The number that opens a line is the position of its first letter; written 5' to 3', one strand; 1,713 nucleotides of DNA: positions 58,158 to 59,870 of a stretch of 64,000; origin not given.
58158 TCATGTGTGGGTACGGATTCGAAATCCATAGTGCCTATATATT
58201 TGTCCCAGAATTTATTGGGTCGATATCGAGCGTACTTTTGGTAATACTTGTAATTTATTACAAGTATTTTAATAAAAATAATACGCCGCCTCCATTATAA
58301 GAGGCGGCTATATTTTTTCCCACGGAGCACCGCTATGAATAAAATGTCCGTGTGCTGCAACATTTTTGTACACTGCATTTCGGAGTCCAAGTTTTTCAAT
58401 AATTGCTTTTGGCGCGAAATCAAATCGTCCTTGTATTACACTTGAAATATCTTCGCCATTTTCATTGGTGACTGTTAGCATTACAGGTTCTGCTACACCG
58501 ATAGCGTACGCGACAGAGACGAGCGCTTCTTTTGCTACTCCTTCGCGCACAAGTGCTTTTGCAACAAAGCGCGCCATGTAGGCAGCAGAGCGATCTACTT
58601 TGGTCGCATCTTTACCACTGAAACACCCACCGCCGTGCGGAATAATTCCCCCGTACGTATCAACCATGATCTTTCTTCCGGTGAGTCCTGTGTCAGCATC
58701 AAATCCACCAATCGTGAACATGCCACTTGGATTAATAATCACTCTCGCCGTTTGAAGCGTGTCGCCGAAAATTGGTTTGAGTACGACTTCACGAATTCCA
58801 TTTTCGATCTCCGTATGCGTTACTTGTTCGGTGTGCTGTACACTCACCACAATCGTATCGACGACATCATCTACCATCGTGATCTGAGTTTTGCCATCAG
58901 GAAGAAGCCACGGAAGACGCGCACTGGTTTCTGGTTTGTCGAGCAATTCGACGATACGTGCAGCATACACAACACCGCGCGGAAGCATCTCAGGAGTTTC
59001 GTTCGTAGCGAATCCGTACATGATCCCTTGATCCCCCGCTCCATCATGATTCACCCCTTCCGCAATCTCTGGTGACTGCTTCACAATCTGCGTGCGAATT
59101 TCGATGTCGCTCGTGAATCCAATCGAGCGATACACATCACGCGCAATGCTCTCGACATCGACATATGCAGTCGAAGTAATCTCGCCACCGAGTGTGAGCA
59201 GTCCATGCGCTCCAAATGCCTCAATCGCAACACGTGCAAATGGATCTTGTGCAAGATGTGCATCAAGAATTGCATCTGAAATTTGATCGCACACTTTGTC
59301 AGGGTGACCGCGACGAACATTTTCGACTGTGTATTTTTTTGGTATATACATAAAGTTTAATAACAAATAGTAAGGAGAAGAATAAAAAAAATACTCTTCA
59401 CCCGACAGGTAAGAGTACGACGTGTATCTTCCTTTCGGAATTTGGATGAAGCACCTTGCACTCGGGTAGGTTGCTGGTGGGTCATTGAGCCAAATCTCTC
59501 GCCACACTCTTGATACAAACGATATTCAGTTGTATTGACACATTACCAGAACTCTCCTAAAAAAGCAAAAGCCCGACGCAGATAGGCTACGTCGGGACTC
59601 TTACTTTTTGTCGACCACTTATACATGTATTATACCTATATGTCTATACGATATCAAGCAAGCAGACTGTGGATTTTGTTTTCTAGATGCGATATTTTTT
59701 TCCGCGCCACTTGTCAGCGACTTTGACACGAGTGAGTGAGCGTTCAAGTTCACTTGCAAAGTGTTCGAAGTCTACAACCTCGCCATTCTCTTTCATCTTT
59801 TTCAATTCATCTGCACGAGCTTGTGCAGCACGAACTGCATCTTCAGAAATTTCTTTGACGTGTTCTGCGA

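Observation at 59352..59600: SAM-I riboswitch plus terminator hidden inside the annotated 399-aa metK ORF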

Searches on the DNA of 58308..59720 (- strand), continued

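Call 43: search_with_rna_model(model_id=R1, sources=[L081, L082, L083, L084, L085, L086, L087, L088, L089, L090, L091, L092, L093, L094, L095, L096, L097, L098, L099, L100, L101, L102, L103, L104, L105, L106, L107, L108, L109, L110, L111, L112, L113, L114, L115, L116, L117, L118, L119, L120, L121, L122, L123, L124, L125, L126, L127, L128, L129, L130, L131, L132, L133, L134, L135, L136, L137, L138, L139, L140, L141, L142, L143, L144, L145, L146, L147, L148, L149, L150, L151, L152, L153, L154, L155, L156, L157, L158, L159, L160], max_evalue=0.01)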
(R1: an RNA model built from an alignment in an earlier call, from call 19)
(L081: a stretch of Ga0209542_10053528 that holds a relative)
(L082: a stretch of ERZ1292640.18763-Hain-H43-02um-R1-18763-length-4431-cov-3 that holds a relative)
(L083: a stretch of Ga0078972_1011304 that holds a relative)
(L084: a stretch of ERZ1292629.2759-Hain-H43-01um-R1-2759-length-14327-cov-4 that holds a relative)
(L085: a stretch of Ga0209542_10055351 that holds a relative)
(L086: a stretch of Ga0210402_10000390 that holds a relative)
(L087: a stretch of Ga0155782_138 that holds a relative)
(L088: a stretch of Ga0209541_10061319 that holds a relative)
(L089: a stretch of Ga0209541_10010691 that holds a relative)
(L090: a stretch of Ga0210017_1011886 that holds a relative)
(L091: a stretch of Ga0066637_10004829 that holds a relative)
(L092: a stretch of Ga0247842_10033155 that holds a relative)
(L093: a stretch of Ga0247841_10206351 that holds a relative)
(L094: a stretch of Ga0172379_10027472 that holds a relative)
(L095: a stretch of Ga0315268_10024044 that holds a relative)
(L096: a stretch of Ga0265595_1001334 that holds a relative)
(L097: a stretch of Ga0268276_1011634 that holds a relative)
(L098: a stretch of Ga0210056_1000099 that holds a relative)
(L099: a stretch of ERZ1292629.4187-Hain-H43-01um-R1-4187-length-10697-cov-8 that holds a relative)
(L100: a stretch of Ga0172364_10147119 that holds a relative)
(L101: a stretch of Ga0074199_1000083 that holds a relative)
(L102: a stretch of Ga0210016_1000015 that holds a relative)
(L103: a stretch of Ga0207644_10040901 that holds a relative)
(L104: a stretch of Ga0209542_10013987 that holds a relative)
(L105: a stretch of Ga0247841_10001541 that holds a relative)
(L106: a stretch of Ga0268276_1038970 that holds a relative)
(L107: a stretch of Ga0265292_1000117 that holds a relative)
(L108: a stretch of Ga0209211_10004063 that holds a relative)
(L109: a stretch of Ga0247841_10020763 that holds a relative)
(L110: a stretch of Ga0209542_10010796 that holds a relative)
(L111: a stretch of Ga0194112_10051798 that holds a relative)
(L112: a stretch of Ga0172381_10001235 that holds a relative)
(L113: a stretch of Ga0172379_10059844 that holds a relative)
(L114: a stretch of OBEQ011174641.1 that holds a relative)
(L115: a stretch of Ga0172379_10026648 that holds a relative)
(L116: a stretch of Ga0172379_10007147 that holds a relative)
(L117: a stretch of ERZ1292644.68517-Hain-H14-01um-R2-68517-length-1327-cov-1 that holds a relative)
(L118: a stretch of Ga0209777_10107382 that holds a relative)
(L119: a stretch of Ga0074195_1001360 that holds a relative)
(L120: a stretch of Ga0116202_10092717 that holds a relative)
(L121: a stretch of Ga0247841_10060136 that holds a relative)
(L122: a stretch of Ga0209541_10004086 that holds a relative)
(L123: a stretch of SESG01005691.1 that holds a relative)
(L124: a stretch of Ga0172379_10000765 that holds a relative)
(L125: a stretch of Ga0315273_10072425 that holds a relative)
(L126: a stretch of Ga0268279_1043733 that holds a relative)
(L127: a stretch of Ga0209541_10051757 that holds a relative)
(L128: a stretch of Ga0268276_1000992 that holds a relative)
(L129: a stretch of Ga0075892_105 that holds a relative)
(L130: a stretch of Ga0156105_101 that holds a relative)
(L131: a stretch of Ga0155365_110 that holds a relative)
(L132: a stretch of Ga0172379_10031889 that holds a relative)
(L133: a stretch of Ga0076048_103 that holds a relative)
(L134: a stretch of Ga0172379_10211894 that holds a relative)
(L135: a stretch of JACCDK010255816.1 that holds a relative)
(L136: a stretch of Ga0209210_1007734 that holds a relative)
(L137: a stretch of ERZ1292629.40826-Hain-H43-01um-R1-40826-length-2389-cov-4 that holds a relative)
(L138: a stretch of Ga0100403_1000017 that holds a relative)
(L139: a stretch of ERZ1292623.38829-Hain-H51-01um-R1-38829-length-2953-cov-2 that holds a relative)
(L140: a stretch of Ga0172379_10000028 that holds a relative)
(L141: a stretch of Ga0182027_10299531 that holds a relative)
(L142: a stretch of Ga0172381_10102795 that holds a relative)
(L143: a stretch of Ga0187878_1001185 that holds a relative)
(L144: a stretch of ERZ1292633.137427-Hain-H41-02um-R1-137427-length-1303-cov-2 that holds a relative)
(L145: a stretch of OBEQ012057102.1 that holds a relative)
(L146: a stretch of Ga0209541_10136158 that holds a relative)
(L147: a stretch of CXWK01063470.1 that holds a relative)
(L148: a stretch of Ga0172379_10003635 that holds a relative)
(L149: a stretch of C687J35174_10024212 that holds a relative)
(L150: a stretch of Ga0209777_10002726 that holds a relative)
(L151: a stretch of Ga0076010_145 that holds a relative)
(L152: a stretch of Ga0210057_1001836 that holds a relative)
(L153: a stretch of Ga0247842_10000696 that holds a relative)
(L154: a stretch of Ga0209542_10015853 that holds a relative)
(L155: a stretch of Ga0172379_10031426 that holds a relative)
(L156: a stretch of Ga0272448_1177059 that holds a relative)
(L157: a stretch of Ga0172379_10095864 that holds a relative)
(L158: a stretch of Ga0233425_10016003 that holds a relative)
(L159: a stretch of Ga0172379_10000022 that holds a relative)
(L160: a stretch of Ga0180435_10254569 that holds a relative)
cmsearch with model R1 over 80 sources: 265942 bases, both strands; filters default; matches with E-value up to 0.01: 46.
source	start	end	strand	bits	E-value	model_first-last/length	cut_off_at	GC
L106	415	521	+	77.6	1.7e-20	1-99/99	no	0.47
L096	1332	1435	+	75.7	6.3e-20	1-99/99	no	0.48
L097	1332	1435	+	75.7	6.3e-20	1-99/99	no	0.48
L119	1314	1423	+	74.7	1.3e-19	1-99/99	no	0.45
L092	291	393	+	69.3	5.8e-18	1-99/99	no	0.53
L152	1260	1361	+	68.3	1.2e-17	1-99/99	no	0.56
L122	1306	1448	+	67.7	1.8e-17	1-99/99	no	0.56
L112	1323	1429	+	67.6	2e-17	1-99/99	no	0.46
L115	1189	1301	+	67.5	2.1e-17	1-99/99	no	0.48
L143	1370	1486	+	67.2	2.5e-17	1-99/99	no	0.48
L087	1178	1291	+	66.9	3.1e-17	1-99/99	no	0.48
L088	412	525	+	66.9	3.1e-17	1-99/99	no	0.48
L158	1245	1346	+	66.6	3.9e-17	1-99/99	no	0.5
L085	1211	1324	+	66.5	4.3e-17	1-99/99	no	0.49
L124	1316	1426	+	66.3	4.9e-17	1-99/99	no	0.45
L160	72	188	+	65.7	7.4e-17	1-99/99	no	0.48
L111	1276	1384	+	65.3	9.6e-17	1-99/99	no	0.52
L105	1330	1435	+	64.9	1.3e-16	1-99/99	no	0.42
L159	1285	1393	+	64.3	2e-16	1-99/99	no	0.47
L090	1291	1401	+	63.9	2.6e-16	1-99/99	no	0.5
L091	1291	1401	+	63.9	2.6e-16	1-99/99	no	0.5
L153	1242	1363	+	63.9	2.7e-16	1-99/99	no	0.48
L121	1327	1441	+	62.3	8.4e-16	1-99/99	no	0.5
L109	1322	1441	+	59.7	5.2e-15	1-99/99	no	0.52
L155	1377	1478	+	59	8.4e-15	1-99/99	no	0.43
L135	1122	1234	+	57.8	1.9e-14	1-99/99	no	0.42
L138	1249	1392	+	57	3.4e-14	1-99/99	no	0.55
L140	1319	1433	+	56.3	5.7e-14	1-99/99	no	0.57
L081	1068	1208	+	55.8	7.8e-14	1-99/99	no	0.48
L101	1295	1405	+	54.7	1.8e-13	1-99/99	no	0.45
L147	1305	1416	+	54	2.8e-13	1-99/99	no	0.43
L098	1302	1443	+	53.6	3.8e-13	1-99/99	no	0.56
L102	1302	1443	+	53.6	3.8e-13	1-99/99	no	0.56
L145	1179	1290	+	53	5.6e-13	1-99/99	no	0.47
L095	1309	1446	+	51.5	1.7e-12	1-99/99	no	0.59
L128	1299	1434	+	50.2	4.1e-12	1-99/99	no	0.46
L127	1124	1235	+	47.3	3.1e-11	1-99/99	no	0.47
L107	1118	1244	+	39.9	5.9e-09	1-99/99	no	0.6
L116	1264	1390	+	39.8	6e-09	1-99/99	no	0.61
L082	1245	1377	+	39.6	7.4e-09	1-99/99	no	0.44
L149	1268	1413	+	37.5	3.1e-08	1-99/99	no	0.41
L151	1270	1413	+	34.4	2.8e-07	1-99/99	no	0.44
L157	1073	1215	+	31.8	1.8e-06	1-99/99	no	0.48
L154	851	995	+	30.8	3.6e-06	1-99/99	no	0.53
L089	1134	1234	+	29.9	6.6e-06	1-99/99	no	0.5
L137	528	702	+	24.6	0.00028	1-99/99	no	0.51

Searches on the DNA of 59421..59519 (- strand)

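Call 19: build_rna_model(alignment_id=A1, structure=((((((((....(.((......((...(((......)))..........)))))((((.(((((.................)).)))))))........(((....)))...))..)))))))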
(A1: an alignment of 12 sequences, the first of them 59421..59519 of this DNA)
Model R1 built from alignment A1 (12 sequences, 122 columns); structure: as given.
model positions 99; base pairs 28; branch points 2; effective number of sequences 1.63; information 0.59 bits per position. Calibrated on 0.2 Mb of random sequence (short: E-values are rough).
structure used (alignment columns):
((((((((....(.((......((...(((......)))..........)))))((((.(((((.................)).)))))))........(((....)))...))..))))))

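Call 20: search_with_rna_model(model_id=R1, sources=[window, L001, L002, L003, L004, L005, L006, L007, L008, L009, L010, L011, L012, L013, L014, L015, L016, L017, L018, L019, L020, L021, L022, L023, L024, L025, L026, L027, L028, L029, L030, L031, L032, L033, L034, L035, L036, L037, L038, L039, L040, L041, L042, L043, L044, L045, L046, L047, L048, L049, L050, L051, L052, L053, L054, L055, L056, L057, L058, L059, L060, L061, L062, L063, L064, L065, L066, L067, L068, L069, L070, L071, L072, L073, L074, L075, L076, L077, L078, L079, L080], max_evalue=0.01, make_alignment=true)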
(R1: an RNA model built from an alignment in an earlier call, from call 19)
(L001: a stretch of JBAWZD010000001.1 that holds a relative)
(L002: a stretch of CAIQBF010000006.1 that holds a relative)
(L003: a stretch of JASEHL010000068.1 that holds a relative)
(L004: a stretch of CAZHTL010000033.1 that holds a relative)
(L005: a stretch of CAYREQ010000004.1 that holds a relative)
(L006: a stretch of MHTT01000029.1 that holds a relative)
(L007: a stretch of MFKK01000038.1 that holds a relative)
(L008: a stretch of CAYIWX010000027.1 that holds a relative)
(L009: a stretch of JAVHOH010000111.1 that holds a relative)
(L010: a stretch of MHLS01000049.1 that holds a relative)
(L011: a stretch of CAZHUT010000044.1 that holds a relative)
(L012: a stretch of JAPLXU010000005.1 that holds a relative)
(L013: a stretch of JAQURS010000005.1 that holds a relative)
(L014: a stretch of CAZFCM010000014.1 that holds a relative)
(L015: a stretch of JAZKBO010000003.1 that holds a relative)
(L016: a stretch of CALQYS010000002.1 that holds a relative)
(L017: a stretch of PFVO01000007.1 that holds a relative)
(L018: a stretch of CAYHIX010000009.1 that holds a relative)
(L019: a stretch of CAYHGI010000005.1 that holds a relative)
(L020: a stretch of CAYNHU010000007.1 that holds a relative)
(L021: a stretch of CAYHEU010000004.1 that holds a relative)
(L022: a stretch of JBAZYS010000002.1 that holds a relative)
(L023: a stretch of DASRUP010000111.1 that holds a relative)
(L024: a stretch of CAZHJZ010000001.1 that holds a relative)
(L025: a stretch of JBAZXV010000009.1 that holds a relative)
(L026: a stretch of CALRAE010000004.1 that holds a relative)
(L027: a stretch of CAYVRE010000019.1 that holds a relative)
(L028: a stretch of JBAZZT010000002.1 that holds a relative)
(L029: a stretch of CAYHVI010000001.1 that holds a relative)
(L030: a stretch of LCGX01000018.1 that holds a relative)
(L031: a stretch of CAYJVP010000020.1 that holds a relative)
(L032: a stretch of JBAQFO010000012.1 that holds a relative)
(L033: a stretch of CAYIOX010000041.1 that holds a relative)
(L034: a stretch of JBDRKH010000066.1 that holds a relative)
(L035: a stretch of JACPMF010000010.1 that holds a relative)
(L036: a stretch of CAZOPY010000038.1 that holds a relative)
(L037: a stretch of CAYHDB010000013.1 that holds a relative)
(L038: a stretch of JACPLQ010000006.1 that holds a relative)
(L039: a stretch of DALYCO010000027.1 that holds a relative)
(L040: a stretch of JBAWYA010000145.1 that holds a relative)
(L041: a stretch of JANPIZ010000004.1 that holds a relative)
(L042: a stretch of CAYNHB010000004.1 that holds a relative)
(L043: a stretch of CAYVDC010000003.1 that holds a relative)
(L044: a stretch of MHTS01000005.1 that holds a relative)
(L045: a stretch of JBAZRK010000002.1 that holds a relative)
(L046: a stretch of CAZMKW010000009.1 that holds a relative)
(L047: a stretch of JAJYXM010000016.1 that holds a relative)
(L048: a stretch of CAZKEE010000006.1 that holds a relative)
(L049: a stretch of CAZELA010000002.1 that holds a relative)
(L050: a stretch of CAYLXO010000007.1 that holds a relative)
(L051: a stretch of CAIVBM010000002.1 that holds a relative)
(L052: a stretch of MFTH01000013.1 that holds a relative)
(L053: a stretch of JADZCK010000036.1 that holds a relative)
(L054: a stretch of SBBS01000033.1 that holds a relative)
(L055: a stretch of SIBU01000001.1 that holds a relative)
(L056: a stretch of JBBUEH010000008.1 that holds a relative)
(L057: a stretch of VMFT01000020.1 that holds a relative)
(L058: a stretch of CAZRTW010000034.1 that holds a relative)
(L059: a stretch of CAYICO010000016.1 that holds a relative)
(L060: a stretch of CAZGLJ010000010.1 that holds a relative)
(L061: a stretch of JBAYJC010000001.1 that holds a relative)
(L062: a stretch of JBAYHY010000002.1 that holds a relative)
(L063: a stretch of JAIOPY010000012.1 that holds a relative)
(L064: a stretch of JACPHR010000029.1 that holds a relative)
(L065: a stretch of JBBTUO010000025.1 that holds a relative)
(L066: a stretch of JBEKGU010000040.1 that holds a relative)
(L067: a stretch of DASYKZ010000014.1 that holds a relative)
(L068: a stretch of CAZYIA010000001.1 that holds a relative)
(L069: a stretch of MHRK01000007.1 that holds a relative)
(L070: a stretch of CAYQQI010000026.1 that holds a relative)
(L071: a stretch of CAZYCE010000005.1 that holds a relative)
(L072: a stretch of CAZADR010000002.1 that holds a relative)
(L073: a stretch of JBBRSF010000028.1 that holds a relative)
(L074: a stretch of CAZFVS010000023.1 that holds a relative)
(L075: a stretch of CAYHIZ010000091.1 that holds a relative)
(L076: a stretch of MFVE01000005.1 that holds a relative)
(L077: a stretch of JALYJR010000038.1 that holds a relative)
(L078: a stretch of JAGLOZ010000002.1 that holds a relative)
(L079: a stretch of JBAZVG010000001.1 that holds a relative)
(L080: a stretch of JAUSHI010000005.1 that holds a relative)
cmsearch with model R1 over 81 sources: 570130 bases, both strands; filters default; matches with E-value up to 0.01: 43.
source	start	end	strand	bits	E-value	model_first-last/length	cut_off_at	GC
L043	2820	2917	+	93.5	4.9e-25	1-99/99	no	0.53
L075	2313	2412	+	93.1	6.4e-25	1-99/99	no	0.5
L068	2859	2955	+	93.1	6.5e-25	1-99/99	no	0.53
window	59421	59519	-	92.5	1e-24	1-99/99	no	0.48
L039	2826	2923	+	92.5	1e-24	1-99/99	no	0.55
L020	2849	2946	+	90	5.9e-24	1-99/99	no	0.57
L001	2834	2931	+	89.6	7.9e-24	1-99/99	no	0.48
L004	416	523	+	89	1.2e-23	1-99/99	no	0.54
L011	2847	2949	+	81.5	2.3e-21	1-99/99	no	0.56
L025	1288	1397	+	81.1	3.1e-21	1-99/99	no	0.55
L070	643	737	+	77.6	3.5e-20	1-99/99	no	0.56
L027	2841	2947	+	77.6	3.6e-20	1-99/99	no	0.47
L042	2823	2943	+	75.8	1.3e-19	1-99/99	no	0.53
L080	2742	2883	+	71.7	2.3e-18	1-99/99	no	0.54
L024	2822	2930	+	70.8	4.3e-18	1-99/99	no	0.56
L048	2839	2946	+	69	1.5e-17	1-99/99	no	0.6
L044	2470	2612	+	67.7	3.9e-17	1-99/99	no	0.56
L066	334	450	+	67.2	5.4e-17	1-99/99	no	0.48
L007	2678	2791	+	66.9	6.7e-17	1-99/99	no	0.48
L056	2771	2887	+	66.1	1.2e-16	1-99/99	no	0.38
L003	793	929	+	65.6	1.7e-16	1-99/99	no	0.51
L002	2819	2931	+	65.1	2.4e-16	1-99/99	no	0.5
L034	2811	2930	+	63.4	8e-16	1-99/99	no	0.41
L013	2827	2965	+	63.2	9.1e-16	1-99/99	no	0.56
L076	2803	2917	+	63.2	9.1e-16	1-99/99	no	0.43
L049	2830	2924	+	56.7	8.7e-14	1-99/99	no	0.57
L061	2819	2933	+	56.3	1.2e-13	1-99/99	no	0.57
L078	2648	2759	+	55.9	1.6e-13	1-99/99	no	0.46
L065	2755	2862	+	54.2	5.4e-13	1-99/99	no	0.49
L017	2802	2943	+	53.6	8.2e-13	1-99/99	no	0.56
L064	2798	2912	+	51.9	2.6e-12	1-99/99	no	0.49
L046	2799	2934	+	50.2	8.8e-12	1-99/99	no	0.46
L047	2680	2837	+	43.9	7.2e-10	1-99/99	no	0.56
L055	2818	2932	+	42.5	2e-09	1-99/99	no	0.46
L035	2826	2961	+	41.2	5.1e-09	1-99/99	no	0.54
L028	2618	2744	+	39.9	1.3e-08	1-99/99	no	0.6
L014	2812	2955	+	39.2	2.1e-08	1-99/99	no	0.43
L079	2627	2772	+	38.5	3.3e-08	1-99/99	no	0.45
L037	2623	2761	+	37.4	7e-08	1-99/99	no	0.5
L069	2351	2495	+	30.8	7.7e-06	1-99/99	no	0.53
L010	2634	2734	+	29.9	1.4e-05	1-99/99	no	0.5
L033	12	111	+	28.1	5e-05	1-99/99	no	0.42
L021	2772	2940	+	28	5.5e-05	1-99/99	no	0.57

Alignment A2: 43 matches aligned to the model, 306 columns, each read 5' to 3' on its own strand. Consensus structure (alignment columns), stored with it:
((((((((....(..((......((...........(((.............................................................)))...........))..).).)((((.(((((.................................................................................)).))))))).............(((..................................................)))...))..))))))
